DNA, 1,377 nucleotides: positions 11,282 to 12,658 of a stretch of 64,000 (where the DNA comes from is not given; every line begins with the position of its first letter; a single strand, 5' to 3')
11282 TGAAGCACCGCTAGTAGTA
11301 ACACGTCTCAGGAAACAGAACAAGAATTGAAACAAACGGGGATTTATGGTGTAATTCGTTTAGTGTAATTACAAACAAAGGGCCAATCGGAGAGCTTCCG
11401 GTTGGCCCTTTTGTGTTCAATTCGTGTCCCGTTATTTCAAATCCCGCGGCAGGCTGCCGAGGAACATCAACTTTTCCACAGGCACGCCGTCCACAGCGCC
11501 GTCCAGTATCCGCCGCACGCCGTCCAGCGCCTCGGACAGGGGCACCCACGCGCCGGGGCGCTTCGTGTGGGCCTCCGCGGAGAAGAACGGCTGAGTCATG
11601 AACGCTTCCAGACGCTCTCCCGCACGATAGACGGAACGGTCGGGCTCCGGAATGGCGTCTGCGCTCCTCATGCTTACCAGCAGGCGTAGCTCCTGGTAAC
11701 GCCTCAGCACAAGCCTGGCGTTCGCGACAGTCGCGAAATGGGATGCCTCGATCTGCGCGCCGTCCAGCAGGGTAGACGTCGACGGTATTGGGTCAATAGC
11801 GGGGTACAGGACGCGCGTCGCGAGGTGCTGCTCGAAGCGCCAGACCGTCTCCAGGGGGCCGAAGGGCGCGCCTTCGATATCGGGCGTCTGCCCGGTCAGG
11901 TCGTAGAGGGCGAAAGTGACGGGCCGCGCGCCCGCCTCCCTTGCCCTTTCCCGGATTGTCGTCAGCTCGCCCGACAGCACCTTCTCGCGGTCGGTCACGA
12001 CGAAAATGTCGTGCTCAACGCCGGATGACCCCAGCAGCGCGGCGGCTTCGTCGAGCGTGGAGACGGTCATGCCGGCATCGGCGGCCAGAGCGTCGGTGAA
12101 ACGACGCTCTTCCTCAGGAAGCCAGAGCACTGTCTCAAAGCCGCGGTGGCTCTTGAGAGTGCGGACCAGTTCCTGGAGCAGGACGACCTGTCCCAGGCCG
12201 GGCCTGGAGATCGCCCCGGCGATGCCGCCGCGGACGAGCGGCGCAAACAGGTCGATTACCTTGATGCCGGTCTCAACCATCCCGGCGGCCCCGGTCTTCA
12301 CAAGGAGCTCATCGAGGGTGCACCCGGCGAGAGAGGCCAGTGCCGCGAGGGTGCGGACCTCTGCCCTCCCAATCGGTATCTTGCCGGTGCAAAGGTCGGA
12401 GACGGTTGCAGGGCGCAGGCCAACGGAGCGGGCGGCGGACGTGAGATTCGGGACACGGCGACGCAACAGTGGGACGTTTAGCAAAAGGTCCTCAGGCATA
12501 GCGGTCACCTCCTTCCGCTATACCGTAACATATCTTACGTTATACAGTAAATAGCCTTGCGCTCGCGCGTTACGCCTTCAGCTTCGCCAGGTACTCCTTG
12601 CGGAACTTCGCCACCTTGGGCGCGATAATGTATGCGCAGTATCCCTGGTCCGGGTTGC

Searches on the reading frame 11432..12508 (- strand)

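Call 58: search_protein_families(library=pfam, proteins=[window:11432-12508:-], max_evalue=0.00001)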
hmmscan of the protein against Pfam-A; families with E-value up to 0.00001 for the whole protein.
window:11432-12508:- (358 aa): 1 family
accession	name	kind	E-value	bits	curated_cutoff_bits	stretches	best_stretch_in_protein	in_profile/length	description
PF00006.31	ATP-synt_ab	-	5.4e-07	29.9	29.5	0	81-120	1-39/213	ATP synthase alpha/beta family, nucleotide-binding domain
